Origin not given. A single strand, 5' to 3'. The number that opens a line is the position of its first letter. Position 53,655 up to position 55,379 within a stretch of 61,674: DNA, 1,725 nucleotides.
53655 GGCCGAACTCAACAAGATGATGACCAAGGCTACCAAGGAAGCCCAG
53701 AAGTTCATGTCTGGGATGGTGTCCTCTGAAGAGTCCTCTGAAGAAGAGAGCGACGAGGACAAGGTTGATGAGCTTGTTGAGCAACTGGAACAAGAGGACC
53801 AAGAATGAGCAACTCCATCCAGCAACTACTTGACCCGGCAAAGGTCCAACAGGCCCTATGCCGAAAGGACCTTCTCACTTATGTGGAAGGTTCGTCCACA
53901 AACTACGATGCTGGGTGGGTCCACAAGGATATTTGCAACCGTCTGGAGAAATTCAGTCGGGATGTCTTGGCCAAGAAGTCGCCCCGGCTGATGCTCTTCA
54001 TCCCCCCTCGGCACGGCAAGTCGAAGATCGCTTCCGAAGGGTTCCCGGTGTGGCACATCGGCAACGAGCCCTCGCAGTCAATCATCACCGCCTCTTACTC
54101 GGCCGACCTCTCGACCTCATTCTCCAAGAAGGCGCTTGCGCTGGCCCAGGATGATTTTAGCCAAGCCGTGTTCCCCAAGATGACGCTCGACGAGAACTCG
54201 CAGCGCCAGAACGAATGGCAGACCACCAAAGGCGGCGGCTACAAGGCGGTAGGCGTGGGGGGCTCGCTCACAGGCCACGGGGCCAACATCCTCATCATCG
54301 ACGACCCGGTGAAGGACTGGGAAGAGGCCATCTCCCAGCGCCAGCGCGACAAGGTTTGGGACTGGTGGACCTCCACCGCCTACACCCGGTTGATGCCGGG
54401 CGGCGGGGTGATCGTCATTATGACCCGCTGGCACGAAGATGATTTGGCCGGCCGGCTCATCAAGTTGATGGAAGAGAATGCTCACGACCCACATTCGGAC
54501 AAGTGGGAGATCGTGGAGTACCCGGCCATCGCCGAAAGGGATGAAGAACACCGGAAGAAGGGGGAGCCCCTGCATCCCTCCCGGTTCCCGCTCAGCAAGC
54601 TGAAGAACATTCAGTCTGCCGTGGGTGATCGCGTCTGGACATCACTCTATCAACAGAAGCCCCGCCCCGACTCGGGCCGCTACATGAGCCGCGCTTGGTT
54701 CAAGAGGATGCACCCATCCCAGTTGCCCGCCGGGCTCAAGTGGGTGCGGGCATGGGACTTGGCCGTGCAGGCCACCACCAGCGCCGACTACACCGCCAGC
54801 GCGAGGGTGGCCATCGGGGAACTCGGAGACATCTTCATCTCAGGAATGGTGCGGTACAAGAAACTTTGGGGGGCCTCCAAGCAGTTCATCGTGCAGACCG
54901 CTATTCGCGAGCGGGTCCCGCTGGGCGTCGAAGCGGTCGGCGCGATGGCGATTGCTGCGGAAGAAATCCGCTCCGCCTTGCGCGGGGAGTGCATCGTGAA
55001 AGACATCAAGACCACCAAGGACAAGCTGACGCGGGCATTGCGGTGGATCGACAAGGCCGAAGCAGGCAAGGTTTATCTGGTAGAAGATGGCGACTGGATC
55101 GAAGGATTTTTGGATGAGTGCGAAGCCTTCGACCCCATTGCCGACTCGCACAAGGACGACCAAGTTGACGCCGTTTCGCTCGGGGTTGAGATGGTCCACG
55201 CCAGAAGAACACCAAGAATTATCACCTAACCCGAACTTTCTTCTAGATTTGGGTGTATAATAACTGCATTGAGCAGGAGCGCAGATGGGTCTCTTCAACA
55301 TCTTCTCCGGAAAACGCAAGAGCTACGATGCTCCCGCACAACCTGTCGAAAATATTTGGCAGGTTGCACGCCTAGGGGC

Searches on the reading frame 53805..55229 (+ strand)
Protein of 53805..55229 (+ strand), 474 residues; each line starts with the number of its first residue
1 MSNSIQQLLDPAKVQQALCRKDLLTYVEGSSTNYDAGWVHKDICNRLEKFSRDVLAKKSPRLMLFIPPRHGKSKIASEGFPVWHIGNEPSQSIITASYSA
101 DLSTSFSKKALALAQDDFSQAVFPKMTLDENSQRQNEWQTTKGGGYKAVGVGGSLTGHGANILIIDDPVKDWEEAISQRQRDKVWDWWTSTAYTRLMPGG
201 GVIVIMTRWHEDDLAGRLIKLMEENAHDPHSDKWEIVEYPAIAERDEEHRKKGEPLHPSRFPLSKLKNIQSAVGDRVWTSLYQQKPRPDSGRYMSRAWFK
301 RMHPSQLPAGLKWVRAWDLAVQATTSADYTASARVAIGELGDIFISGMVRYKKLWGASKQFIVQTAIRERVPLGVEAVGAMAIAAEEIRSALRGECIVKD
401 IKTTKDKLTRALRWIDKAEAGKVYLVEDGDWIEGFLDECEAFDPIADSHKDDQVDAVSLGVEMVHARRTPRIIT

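Call 17: search_protein_families(library=pfam, proteins=[window:53805-55229:+], max_evalue=0.01)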
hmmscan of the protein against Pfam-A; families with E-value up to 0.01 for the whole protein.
window:53805-55229:+ (474 aa): 2 families
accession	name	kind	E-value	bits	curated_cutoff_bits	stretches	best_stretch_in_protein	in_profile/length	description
PF03237.21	Terminase_6N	-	7.9e-20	71.9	22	1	64-300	2-214/215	Terminase large subunit, T4likevirus-type, N-terminal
PF17289.8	Terminase_6C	-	0.0003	21.2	22.6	1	367-461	52-152/155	Terminase RNaseH-like domain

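Call 21: find_related_loci(query=window:53805-55229:+, collection=viral_contigs, flank=10000)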
Query window:53805-55229:+ (474 aa) in viral_contigs; peptide patterns used: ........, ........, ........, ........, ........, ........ (x = any residue, [..] = any of these).
57 stretches matched a pattern; 53 encode a relative of the query (tblastn E <= 1e-3); 53 distinct loci.
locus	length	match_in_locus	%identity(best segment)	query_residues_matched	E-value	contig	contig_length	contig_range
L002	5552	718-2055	45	18-463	2e-108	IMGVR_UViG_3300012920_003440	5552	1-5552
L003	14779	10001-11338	45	18-463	3e-108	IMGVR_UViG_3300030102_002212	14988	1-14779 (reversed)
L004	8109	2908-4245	44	18-463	9e-108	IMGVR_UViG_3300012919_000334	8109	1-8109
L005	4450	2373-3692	45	18-458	3e-108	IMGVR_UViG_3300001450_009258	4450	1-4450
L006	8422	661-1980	45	18-458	2e-107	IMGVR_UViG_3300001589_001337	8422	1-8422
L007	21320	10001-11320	44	18-458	3e-107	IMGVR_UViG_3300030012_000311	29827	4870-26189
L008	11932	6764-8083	44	18-458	4e-107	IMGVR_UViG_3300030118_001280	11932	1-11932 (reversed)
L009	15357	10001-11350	44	15-464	1e-106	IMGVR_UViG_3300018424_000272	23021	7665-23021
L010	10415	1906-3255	44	15-464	1e-106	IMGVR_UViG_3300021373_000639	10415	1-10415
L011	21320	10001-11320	45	18-458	9e-107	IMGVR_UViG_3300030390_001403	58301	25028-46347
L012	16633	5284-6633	44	15-464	1e-106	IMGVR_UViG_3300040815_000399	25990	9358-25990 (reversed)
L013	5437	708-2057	44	15-464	8e-107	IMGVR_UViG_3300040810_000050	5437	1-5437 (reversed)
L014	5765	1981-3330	44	15-464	9e-107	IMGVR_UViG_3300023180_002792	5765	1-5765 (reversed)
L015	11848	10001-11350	44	15-464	1e-106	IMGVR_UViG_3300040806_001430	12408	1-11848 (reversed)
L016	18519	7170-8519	45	15-464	4e-106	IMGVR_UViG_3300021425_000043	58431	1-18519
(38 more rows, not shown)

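Call 29: find_homologous_proteins(query=window:53805-55229:+, max_evalue=1e-60)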
Query window:53805-55229:+ (474 aa): 4311 proteins with E <= 1e-60 among 8000 candidates; the best 120 are listed.
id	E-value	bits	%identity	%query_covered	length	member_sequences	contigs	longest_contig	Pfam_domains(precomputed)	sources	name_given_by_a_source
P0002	0.0e+0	1090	100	100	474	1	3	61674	PF03237.22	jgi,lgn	-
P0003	8.8e-253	857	79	100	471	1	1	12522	PF17289.9,PF03237.22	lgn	-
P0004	8.0e-208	709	64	98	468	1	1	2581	PF17289.9,PF03237.22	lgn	-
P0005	2.6e-195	668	63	97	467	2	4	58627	PF17289.9,PF03237.22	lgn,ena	-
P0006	3.6e-192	657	59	98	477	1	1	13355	PF03237.22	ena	-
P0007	2.4e-188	645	59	100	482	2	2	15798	PF17289.9,PF03237.22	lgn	-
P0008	7.5e-187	640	59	98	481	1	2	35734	PF03237.22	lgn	-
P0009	2.4e-185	635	60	99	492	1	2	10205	PF17289.9,PF03237.22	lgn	-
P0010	4.7e-180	618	56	98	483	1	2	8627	PF03237.22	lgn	-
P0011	8.5e-169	580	55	99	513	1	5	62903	PF03237.22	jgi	jgi:predicted phage terminase large subunit-like protein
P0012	6.6e-157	541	53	96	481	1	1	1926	PF17289.9,PF03237.22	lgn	-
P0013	1.8e-153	530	51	98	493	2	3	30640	PF03237.22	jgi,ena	-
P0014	2.1e-146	507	50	96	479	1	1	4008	PF17289.9,PF03237.22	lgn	-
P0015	1.9e-145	503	53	94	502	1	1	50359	PF03237.22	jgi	jgi:predicted phage terminase large subunit-like protein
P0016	1.8e-143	497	49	98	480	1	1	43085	PF17289.9,PF03237.22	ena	-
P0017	3.9e-143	496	49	97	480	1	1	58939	PF17289.9,PF03237.22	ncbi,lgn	-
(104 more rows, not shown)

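Call 30: find_encoding_contigs(protein=P0003, flank=10000, max_places=3)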
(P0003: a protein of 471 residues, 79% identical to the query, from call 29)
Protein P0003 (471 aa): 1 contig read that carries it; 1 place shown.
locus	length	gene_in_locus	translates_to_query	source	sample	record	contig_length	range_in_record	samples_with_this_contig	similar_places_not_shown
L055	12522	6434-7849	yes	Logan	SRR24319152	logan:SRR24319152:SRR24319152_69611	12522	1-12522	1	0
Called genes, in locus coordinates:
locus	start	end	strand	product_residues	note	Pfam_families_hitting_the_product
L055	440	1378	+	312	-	-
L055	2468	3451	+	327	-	-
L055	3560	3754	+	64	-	-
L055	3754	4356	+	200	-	PF02511:Thy1 (weak)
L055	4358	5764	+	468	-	PF02195:ParB_N, PF01555:N6_N4_Mtase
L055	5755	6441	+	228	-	-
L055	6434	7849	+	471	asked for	PF03237:Terminase_6N, PF17289:Terminase_6C (weak)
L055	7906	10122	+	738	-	PF04860:Phage_portal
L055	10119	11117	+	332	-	-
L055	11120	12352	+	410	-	PF05065:Phage_capsid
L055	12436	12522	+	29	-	?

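Call 31: find_encoding_contigs(protein=P0005, flank=10000, max_places=3)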
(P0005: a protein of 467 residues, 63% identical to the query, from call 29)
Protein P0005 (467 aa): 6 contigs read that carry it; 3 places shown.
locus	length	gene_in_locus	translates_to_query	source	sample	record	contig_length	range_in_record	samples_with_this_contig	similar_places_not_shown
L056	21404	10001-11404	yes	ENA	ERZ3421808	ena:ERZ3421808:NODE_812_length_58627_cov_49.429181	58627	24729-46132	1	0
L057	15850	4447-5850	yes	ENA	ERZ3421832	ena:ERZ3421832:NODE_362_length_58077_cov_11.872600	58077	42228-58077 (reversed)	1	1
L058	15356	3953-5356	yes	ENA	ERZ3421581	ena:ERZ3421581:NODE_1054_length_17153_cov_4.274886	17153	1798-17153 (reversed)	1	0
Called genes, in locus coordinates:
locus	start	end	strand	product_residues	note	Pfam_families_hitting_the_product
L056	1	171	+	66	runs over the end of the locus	-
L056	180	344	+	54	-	-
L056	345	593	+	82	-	-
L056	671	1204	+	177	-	-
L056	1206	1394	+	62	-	-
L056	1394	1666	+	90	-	-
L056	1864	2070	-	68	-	-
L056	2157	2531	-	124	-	-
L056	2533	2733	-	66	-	-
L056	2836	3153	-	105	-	-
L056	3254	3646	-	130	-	-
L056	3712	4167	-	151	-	-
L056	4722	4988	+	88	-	-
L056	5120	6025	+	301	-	-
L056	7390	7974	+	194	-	PF01381:HTH_3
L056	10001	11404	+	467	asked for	PF03237:Terminase_6N, PF17289:Terminase_6C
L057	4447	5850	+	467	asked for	PF03237:Terminase_6N, PF17289:Terminase_6C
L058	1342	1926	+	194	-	PF01381:HTH_3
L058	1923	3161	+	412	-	PF02195:ParB_N, PF01555:N6_N4_Mtase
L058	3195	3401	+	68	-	-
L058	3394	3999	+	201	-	-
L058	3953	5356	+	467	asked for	PF03237:Terminase_6N, PF17289:Terminase_6C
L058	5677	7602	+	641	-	PF04860:Phage_portal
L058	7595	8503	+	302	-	PF00574:CLP_protease, PF25145:NfeD1b_N (weak)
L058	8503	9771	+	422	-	PF05065:Phage_capsid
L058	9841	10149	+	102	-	-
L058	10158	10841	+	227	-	-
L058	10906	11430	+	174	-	-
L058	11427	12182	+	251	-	-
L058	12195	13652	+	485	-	-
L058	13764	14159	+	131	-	-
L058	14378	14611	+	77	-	-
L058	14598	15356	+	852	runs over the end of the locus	?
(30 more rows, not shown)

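Call 32: find_encoding_contigs(protein=P0011, flank=10000, max_places=3)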
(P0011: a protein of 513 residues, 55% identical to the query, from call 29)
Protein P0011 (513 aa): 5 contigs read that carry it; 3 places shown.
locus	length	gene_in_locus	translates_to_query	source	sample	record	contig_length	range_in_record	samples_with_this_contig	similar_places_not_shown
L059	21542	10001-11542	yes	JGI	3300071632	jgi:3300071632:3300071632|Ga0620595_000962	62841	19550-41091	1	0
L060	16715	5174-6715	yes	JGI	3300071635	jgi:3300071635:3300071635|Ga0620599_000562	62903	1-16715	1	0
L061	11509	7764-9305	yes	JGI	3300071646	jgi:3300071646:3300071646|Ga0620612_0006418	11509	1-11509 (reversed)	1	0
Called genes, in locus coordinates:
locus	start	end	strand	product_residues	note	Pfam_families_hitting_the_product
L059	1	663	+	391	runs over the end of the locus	-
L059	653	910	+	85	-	-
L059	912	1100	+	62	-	-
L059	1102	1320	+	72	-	-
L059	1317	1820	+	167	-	-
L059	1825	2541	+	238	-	-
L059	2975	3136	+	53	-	-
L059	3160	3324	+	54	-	-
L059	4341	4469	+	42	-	-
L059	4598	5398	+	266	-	-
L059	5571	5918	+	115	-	-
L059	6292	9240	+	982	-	-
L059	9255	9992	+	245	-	-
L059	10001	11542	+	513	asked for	PF03237:Terminase_6N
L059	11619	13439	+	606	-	PF04860:Phage_portal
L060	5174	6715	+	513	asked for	PF03237:Terminase_6N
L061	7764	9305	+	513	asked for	PF03237:Terminase_6N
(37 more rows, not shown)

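Call 33: find_encoding_contigs(protein=P0008, flank=10000, max_places=3)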
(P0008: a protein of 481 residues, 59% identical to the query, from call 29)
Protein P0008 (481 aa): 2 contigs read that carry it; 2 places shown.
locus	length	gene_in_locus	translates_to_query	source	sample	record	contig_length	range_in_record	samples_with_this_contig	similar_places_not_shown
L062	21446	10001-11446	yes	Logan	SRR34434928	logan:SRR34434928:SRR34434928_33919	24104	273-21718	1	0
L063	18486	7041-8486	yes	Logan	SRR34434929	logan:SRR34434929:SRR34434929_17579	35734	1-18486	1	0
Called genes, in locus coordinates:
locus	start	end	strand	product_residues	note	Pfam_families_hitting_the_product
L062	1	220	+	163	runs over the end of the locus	?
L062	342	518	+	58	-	-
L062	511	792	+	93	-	-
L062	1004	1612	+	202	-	-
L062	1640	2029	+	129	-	-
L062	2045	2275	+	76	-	-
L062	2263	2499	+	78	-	-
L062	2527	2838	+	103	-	PF04026:SpoVG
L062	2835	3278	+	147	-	-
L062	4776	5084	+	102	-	-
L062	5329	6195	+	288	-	-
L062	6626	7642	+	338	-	-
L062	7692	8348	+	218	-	PF02195:ParB_N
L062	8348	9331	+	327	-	PF02086:MethyltransfD12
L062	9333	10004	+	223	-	-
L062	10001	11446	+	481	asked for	PF03237:Terminase_6N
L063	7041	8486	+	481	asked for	PF03237:Terminase_6N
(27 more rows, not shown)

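Call 40: find_encoding_contigs(protein=P0017, flank=10000, max_places=2)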
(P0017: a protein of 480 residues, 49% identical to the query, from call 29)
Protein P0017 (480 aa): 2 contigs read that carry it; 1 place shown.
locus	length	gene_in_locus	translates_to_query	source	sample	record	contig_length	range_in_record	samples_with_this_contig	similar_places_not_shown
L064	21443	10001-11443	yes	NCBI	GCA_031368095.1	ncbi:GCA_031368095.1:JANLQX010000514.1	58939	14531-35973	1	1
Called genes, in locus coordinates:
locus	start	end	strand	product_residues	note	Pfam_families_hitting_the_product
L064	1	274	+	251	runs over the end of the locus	-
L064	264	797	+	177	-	-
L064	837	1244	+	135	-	-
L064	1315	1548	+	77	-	-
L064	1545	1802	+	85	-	-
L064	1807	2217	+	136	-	PF11753:DUF3310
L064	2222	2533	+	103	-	-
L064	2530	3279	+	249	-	-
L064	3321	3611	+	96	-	-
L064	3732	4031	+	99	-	-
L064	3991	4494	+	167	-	-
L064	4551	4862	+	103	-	-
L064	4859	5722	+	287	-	-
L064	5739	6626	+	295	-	-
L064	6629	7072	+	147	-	-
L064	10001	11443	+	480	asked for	PF03237:Terminase_6N, PF17289:Terminase_6C (weak)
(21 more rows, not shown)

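Call 41: find_encoding_contigs(protein=P0015, flank=10000, max_places=2)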
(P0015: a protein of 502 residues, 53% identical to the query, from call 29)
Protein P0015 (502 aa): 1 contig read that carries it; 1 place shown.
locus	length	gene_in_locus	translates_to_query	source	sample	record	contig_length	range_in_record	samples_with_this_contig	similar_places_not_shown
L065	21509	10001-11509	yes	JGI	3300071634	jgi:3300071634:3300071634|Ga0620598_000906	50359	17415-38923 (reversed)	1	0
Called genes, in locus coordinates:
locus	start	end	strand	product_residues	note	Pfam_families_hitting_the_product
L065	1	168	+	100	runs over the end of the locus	-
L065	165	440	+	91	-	-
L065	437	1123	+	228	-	-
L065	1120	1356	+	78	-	-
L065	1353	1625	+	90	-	-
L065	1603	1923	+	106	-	-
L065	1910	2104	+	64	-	-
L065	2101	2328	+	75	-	-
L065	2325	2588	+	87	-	-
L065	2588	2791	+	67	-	-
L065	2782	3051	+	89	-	-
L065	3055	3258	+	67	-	-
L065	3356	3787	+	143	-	-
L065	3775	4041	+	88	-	-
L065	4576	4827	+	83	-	-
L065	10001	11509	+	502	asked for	PF03237:Terminase_6N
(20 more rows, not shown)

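Call 42: find_encoding_contigs(protein=P0007, flank=10000, max_places=2)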
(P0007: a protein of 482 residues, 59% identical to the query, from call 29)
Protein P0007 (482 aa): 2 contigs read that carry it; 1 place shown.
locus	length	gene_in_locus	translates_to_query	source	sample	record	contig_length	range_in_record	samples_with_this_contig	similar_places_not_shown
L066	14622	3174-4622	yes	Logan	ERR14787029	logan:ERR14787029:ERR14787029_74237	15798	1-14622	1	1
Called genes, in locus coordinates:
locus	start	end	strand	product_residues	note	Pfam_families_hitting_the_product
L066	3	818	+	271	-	?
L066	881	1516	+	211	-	PF02195:ParB_N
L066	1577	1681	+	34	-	-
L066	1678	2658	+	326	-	PF02086:MethyltransfD12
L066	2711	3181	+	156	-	-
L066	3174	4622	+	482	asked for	PF03237:Terminase_6N, PF17289:Terminase_6C (weak)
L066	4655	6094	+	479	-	PF04860:Phage_portal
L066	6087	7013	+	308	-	-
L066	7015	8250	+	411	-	PF05065:Phage_capsid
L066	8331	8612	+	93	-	-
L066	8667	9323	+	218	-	PF24163:HCP (faint)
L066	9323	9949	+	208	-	-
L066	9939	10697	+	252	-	-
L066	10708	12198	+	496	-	-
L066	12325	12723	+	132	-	-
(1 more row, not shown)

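Call 43: find_encoding_contigs(protein=P0016, flank=10000, max_places=2)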
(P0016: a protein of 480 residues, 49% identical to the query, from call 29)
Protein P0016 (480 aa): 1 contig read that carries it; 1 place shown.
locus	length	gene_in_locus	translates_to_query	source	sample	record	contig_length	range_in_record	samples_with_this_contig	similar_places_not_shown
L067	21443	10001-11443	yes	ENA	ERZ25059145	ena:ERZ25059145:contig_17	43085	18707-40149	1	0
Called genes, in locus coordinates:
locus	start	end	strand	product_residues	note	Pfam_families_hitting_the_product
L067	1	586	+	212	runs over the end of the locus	-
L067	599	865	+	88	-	PF11753:DUF3310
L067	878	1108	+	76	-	-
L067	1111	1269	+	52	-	-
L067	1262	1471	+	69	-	-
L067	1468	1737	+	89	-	-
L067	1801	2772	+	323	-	-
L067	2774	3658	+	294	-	-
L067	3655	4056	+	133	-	PF00436:SSB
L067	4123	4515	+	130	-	-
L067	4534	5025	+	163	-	-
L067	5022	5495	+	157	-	-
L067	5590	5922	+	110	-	-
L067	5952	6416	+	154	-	-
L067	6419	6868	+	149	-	PF08761:dUTPase_2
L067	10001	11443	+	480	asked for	PF03237:Terminase_6N, PF17289:Terminase_6C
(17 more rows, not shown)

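Call 64: find_encoding_contigs(protein=P0006, flank=10000, max_places=2)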
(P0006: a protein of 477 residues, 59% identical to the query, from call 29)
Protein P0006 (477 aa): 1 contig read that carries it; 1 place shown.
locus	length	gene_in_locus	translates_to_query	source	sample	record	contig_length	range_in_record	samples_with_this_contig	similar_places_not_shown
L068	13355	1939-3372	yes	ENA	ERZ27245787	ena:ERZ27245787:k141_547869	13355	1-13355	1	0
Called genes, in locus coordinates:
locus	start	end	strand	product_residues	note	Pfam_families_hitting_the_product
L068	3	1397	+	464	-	?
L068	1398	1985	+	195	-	-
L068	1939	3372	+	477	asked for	PF03237:Terminase_6N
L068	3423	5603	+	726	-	PF04860:Phage_portal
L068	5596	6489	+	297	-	PF00574:CLP_protease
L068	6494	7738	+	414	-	PF05065:Phage_capsid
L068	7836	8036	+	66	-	-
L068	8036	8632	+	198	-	-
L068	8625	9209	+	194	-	-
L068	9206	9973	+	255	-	-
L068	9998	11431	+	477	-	-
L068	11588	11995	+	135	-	-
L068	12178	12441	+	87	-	-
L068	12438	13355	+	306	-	?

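Call 65: find_encoding_contigs(protein=P0009, flank=10000, max_places=2)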
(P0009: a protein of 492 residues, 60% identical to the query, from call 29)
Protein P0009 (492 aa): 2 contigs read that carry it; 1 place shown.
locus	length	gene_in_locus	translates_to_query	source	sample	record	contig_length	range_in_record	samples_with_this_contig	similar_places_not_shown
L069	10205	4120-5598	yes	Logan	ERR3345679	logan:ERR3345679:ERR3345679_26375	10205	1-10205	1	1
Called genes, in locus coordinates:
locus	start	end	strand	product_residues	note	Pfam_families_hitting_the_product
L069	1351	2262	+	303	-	-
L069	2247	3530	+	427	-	PF02195:ParB_N, PF01555:N6_N4_Mtase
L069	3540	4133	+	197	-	-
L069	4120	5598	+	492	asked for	PF03237:Terminase_6N, PF17289:Terminase_6C (weak)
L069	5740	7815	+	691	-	PF04860:Phage_portal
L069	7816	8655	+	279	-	PF00574:CLP_protease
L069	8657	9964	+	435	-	PF05065:Phage_capsid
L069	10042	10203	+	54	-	?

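Call 66: find_encoding_contigs(protein=P0013, flank=10000, max_places=2)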
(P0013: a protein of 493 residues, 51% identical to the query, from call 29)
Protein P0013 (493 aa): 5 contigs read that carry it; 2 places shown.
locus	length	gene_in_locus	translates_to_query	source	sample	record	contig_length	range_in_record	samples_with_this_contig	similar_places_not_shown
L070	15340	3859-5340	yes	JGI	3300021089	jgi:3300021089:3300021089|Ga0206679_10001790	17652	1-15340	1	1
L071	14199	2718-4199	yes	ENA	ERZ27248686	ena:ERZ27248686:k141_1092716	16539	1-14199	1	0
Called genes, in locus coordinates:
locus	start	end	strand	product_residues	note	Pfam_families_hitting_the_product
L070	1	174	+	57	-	?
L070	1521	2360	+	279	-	-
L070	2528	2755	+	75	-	-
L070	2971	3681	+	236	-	-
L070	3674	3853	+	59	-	-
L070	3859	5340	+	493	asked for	PF03237:Terminase_6N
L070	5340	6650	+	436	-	PF04860:Phage_portal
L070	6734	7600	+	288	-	PF04586:Peptidase_S78 (weak)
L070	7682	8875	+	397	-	PF05065:Phage_capsid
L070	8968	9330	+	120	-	-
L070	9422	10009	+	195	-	-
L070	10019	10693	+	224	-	-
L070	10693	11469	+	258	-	-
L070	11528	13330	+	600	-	-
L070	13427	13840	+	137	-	-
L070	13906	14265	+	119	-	-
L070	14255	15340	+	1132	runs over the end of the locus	?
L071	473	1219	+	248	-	-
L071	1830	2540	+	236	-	-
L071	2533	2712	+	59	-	-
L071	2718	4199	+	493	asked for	PF03237:Terminase_6N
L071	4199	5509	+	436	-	PF04860:Phage_portal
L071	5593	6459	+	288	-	PF04586:Peptidase_S78 (weak)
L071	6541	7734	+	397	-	PF05065:Phage_capsid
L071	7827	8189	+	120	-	-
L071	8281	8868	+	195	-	-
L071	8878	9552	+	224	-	-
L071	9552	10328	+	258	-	-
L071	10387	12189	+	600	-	-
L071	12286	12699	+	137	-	-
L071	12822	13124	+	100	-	-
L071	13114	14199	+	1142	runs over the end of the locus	?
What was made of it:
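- Analogous tracts appear in four other phage lineages, from different samples and with different assemblers (calls 30-33, 66).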

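Call 80: find_related_loci(query=P0011, collection=viral_contigs, flank=10000)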
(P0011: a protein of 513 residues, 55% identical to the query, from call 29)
Query P0011 (513 aa) in viral_contigs; peptide patterns used: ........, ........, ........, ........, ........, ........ (x = any residue, [..] = any of these).
8 stretches matched a pattern, but none encodes a relative of the query by tblastn (E <= 1e-3).

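Call 81: find_related_loci(query=P0008, collection=viral_contigs, flank=10000)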
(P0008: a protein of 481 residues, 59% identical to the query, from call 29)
Query P0008 (481 aa) in viral_contigs; peptide patterns used: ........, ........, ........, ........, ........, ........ (x = any residue, [..] = any of these).
6 stretches matched a pattern, but none encodes a relative of the query by tblastn (E <= 1e-3).

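Call 82: find_related_loci(query=P0013, collection=viral_contigs, flank=10000)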
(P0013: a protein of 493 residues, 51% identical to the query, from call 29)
Query P0013 (493 aa) in viral_contigs; peptide patterns used: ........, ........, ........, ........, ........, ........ (x = any residue, [..] = any of these).
2 stretches matched a pattern; 2 encode a relative of the query (tblastn E <= 1e-3); 2 distinct loci.
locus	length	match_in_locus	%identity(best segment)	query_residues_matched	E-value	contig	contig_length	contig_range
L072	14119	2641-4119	100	1-493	0e+0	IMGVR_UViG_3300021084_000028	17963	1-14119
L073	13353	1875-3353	100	1-493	0e+0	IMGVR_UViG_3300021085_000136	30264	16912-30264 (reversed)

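Call 88: find_related_loci(query=A4, collection=metagenome_contigs, flank=10000)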
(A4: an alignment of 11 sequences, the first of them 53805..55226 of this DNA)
Query A4 (474 aa) in metagenome_contigs; peptide patterns used: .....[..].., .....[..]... (x = any residue, [..] = any of these).
600 stretches matched a pattern (row limit reached: there are more); 577 encode a relative of the query (tblastn E <= 1e-3); the best 80 are kept; 80 distinct loci.
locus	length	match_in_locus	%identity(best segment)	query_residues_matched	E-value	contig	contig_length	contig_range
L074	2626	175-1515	44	18-464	4e-105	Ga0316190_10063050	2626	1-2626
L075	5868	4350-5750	39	1-461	2e-97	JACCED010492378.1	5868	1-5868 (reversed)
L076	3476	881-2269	40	7-466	6e-97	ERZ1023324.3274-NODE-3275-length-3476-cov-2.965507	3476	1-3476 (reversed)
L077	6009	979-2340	39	18-464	2e-92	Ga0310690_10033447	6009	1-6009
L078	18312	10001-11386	39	14-467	2e-91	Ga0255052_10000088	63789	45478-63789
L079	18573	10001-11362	39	18-464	2e-91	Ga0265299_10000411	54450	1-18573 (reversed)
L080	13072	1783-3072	39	18-461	9e-91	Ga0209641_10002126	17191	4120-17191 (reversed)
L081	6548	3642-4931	39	18-461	8e-91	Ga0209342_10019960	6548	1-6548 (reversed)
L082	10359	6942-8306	37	13-461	4e-88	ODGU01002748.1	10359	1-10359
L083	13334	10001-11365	38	13-461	4e-88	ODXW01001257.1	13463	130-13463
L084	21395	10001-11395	38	4-461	2e-86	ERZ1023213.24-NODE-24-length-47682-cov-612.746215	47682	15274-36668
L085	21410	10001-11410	37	1-461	2e-85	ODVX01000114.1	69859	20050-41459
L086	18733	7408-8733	37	9-464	4e-85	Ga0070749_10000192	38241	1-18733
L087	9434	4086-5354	36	18-458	2e-83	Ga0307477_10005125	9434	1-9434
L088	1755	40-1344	34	11-464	2e-86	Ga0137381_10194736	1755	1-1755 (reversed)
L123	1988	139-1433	55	20-461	4e-86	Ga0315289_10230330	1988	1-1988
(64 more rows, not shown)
